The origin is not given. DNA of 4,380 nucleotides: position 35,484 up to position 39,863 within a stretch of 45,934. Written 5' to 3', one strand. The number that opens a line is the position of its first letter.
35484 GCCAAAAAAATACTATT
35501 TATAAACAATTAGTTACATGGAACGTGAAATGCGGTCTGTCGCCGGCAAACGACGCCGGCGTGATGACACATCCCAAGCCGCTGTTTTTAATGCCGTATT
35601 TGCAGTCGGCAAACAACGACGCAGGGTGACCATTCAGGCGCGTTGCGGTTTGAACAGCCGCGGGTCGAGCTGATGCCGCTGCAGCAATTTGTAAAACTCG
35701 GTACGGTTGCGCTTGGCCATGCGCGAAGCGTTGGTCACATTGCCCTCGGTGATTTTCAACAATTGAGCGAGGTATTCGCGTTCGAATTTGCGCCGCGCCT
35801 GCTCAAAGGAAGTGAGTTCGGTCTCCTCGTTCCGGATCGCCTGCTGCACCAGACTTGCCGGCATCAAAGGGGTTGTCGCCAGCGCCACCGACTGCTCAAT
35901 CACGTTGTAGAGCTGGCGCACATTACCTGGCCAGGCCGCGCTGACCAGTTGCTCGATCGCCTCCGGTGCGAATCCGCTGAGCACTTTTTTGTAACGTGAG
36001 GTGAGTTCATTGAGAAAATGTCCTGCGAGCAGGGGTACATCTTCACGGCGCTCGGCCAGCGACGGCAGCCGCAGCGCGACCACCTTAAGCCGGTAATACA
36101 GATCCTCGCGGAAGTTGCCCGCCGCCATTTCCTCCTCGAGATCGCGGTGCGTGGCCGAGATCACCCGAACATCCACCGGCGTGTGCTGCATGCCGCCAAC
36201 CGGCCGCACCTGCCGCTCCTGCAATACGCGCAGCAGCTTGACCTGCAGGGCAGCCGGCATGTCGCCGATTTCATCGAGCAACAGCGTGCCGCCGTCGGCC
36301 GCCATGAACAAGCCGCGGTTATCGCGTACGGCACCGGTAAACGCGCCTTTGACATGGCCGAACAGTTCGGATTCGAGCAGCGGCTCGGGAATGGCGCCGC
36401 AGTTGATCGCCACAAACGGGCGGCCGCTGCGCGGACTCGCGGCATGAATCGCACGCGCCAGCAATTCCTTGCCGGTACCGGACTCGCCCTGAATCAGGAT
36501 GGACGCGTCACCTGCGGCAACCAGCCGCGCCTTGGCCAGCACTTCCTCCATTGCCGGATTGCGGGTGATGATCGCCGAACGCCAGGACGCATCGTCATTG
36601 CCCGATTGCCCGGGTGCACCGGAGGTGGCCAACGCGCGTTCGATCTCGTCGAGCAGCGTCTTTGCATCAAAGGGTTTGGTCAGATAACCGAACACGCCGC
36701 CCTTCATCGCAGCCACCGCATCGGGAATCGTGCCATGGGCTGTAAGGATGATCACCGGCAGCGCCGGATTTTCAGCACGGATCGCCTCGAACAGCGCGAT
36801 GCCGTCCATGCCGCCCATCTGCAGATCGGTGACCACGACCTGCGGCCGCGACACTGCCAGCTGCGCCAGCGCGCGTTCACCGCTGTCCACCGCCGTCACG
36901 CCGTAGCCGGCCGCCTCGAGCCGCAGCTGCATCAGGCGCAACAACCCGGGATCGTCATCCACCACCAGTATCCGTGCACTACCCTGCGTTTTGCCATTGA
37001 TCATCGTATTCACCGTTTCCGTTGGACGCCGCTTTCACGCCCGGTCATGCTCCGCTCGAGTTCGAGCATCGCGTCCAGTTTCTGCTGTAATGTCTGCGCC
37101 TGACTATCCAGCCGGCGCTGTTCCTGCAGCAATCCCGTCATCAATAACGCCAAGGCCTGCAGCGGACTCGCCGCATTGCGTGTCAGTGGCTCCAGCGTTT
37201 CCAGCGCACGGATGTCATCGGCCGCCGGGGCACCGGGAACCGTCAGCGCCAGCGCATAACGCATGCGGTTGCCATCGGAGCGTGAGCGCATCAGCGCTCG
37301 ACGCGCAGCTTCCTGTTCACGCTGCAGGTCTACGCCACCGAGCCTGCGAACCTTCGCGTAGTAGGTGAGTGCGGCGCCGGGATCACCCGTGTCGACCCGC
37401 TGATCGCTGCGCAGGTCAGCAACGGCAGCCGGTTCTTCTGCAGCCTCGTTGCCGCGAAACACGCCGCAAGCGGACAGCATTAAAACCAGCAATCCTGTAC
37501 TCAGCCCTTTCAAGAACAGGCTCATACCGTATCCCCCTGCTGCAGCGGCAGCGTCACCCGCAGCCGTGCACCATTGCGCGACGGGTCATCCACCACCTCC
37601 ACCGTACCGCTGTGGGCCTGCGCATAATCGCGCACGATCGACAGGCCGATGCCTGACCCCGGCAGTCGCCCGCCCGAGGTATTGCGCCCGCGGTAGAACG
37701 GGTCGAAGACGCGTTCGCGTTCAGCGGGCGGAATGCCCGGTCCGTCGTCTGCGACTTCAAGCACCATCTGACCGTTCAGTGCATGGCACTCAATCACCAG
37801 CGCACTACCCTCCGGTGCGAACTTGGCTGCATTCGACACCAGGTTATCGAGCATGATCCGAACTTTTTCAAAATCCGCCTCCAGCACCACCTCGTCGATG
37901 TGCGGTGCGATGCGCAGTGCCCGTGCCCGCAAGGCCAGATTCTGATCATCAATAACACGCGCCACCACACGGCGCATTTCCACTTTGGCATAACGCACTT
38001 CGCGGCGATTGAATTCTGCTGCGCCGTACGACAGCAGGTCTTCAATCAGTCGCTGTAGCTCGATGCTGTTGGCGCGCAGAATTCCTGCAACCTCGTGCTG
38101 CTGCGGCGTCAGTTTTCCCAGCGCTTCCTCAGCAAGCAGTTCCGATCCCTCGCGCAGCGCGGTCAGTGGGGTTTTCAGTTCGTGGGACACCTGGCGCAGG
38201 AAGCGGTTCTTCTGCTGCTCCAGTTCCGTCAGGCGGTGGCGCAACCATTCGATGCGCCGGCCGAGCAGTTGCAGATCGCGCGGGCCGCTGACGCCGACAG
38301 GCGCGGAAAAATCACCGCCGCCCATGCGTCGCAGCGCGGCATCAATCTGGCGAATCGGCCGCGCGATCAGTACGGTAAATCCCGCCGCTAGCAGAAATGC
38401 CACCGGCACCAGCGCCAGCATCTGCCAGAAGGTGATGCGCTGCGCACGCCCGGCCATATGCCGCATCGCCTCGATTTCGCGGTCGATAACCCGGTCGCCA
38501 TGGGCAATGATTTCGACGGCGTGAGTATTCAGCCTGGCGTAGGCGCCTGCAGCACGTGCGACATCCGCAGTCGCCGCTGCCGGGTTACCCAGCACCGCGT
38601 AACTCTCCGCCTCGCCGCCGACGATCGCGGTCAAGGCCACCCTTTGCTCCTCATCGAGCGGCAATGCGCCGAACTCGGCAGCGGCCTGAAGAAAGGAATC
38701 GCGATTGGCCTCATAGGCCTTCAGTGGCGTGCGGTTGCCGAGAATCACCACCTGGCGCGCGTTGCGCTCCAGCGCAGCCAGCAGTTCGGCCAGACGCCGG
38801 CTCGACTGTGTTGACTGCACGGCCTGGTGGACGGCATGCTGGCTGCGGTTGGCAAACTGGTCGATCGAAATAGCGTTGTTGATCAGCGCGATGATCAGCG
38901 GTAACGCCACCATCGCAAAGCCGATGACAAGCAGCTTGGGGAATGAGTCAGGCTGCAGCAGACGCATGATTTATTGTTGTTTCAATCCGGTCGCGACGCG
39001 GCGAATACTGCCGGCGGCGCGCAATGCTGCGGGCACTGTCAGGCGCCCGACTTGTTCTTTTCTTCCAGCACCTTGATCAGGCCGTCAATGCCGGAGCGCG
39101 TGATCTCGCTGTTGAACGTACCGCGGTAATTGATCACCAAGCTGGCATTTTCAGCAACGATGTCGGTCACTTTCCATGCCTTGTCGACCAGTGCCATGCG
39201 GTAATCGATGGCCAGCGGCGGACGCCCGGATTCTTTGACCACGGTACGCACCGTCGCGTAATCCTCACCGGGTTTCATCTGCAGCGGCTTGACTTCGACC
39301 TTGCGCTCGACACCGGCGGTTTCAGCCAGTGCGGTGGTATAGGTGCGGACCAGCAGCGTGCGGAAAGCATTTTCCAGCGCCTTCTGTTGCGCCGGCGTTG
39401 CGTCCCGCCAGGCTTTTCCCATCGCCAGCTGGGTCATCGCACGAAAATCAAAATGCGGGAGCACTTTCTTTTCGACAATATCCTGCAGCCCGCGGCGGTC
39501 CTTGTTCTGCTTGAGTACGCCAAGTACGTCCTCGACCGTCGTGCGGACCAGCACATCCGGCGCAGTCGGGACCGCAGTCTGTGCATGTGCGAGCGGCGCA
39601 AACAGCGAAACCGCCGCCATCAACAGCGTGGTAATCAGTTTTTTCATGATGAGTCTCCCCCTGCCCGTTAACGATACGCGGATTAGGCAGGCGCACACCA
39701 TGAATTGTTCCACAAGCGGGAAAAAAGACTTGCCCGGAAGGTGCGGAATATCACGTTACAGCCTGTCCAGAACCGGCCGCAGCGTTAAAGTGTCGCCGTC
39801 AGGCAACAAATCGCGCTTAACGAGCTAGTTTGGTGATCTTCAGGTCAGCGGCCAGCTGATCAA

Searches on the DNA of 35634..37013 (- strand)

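Call 29: search_rna_families(sources=[L033, L034, L036, L037, L039, L048, L068, L063, L049, L073, L038, L027], threshold=gathering)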
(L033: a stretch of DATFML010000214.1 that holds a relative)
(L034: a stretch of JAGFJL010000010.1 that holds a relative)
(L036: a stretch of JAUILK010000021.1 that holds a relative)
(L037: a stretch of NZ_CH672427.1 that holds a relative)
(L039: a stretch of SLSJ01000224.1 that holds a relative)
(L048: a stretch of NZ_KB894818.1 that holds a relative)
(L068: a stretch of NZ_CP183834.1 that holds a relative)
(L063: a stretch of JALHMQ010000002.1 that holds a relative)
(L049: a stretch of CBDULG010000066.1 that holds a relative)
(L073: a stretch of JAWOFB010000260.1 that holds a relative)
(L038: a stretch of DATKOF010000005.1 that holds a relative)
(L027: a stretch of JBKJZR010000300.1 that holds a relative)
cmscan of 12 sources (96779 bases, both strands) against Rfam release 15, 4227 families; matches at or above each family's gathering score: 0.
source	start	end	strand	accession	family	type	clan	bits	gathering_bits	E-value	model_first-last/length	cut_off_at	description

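Call 51: search_rna_families(sources=[L034, L037, L048, L033, L039, L068], threshold=evalue, max_evalue=10)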
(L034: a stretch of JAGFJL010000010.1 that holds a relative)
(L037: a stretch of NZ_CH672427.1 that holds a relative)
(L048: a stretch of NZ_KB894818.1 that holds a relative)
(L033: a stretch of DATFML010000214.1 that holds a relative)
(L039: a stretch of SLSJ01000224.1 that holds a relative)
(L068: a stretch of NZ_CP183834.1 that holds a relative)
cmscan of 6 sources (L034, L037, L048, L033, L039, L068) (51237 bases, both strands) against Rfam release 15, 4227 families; matches with E-value up to 10: 4.
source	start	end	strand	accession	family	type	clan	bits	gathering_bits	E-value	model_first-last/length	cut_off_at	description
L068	5675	5776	+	RF03817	mir-3836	Gene; miRNA;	-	28.7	100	0.36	1-91/91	no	mir-3836 microRNA precursor family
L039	3477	3585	-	RF02277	Hammerhead_HH10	Gene; ribozyme;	CL00010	24.7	75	1.2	1-125/125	no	Hammerhead ribozyme HH10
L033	1225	1279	-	RF03856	mir-1188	Gene; miRNA;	-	21.5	106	5.1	1-82/82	no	mir-1188 microRNA precursor family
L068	5388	5428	+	RF01678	P37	Gene; sRNA;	-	21.5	50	8.5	1-62/62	no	Pseudomonas sRNA P37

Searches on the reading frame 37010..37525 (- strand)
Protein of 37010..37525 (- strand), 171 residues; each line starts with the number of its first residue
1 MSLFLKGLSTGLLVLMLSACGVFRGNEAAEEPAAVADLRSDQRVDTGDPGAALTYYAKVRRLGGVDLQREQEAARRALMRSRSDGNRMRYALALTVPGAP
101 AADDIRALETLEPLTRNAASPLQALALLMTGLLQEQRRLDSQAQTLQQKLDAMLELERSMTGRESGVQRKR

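Call 6: search_protein_families(library=pfam, proteins=[window:37010-37525:-])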
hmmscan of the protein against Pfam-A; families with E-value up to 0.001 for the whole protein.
window:37010-37525:- (171 aa): 0 families

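Call 7: search_protein_families(library=ncbifam, proteins=[window:37010-37525:-])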
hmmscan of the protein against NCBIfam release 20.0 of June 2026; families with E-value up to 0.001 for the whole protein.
window:37010-37525:- (171 aa): 0 families

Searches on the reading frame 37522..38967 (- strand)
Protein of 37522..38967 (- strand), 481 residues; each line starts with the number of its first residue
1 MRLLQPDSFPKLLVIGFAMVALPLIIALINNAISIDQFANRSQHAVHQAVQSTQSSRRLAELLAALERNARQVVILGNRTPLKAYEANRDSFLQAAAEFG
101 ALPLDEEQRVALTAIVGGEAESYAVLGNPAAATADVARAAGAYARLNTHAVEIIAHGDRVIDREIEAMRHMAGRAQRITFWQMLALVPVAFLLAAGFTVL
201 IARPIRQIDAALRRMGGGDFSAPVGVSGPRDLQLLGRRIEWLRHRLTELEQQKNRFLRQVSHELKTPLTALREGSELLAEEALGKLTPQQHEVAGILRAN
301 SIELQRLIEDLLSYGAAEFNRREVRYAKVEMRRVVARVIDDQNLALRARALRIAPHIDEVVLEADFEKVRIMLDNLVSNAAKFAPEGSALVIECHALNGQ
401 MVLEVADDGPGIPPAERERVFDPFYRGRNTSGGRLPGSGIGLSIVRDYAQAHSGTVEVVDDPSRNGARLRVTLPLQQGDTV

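Call 6: search_protein_families(library=pfam, proteins=[window:37522-38967:-])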
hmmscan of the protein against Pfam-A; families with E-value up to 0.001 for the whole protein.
window:37522-38967:- (481 aa): 4 families
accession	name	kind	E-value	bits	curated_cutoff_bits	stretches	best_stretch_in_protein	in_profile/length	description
PF02518.31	HATPase_c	-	1.3e-24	87.2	26.4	1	367-476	4-110/111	Histidine kinase-, DNA gyrase B-, and HSP90-like ATPase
PF00512.31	HisKA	-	1.9e-13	50.7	26.9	1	252-315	1-61/66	His Kinase A (phospho-acceptor) domain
PF00672.30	HAMP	-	3.8e-07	30.8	25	1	201-247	6-52/53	HAMP domain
PF13581.12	HATPase_c_2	-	0.00033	21.1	27.4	1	361-452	24-112/127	Histidine kinase-like ATPase domain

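Call 7: search_protein_families(library=ncbifam, proteins=[window:37522-38967:-])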
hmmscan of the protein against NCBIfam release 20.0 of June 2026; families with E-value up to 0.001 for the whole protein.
window:37522-38967:- (481 aa): 77 families (the best 25 are shown)
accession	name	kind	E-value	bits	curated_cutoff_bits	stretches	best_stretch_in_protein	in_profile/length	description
NF008312.0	PRK11100.1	equivalog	2.7e-45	155.1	356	1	165-475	170-474/477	two-component system sensor histidine kinase CreC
NF033092.0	HK_WalK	equivalog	3.6e-41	141.4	725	1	248-474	367-593/594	cell wall metabolism sensor histidine kinase WalK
NF046044.1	PnpS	equivalog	9.4e-41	140.1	400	1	246-474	163-390/390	two-component system histidine kinase PnpS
NF007898.0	PRK10604.1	equivalog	2.3e-38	132.5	478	1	203-476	162-424/433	two-component system sensor histidine kinase RstB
NF040691.1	MtrAB_MtrB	equivalog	3e-38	132.1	450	1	176-480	187-497/507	MtrAB system histidine kinase MtrB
TIGR02966.1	phoR_proteo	equivalog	6.9e-38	130.5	334.2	1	245-461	106-322/333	phosphate regulon sensor histidine kinase PhoR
TIGR02956.1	TMAO_torS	equivalog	1.3e-37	129.4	676.5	1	251-480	462-687/967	TMAO reductase system sensor histidine kinase/response regulator TorS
TIGR01386.1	cztS_silS_copS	subfamily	4.4e-36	124.8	292.55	1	36-470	33-455/457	heavy metal sensor histidine kinase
NF007007.0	PRK09470.1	equivalog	5.6e-36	124.4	486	1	163-477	158-461/463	envelope stress sensor histidine kinase CpxA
NF007004.0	PRK09467.1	equivalog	4.3e-33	114.8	415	1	181-477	160-438/440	two-component system sensor histidine kinase EnvZ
NF012163.2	BaeS_SmeS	equivalog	8.7e-33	113.9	500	1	174-474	160-457/457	sensor histidine kinase efflux regulator BaeS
NF007837.0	PRK10549.1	equivalog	1.1e-32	113.4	603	1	174-477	160-460/466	envelope stress sensor histidine kinase BaeS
NF047465.1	hybrid_HK_LvrA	exception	4.6e-32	110.9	1200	1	237-476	186-423/819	hybrid histidine kinase/response regulator LvrA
NF045900.1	HisKinCpxALeg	equivalog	3e-30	105.3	800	1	197-474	172-450/451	two-component system sensor histidine kinase CpxA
NF045595.1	HK_scytonemin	equivalog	3.1e-30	105.1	865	1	247-476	409-636/637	scytonemin biosynthesis sensor histidine kinase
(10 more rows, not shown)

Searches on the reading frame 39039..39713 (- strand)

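Call 6: search_protein_families(library=pfam, proteins=[window:39039-39713:-])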
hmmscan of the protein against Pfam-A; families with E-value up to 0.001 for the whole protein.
window:39039-39713:- (224 aa): 1 family
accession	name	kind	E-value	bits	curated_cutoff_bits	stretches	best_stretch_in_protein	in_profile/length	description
PF05494.18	MlaC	-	1.6e-49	168.3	26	1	58-218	2-166/166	MlaC protein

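Call 7: search_protein_families(library=ncbifam, proteins=[window:39039-39713:-])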
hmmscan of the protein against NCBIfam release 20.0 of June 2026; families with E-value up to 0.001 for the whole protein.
window:39039-39713:- (224 aa): 2 families
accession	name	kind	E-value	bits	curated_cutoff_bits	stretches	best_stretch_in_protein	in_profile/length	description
TIGR03481.1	HpnM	hypoth_equivalog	5.9e-24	84.5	160.1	1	32-220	6-195/200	hopanoid biosynthesis associated membrane protein HpnM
NF011697.0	PRK15117.1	equivalog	2.1e-23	83.2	195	1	28-220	3-201/211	phospholipid-binding protein MlaC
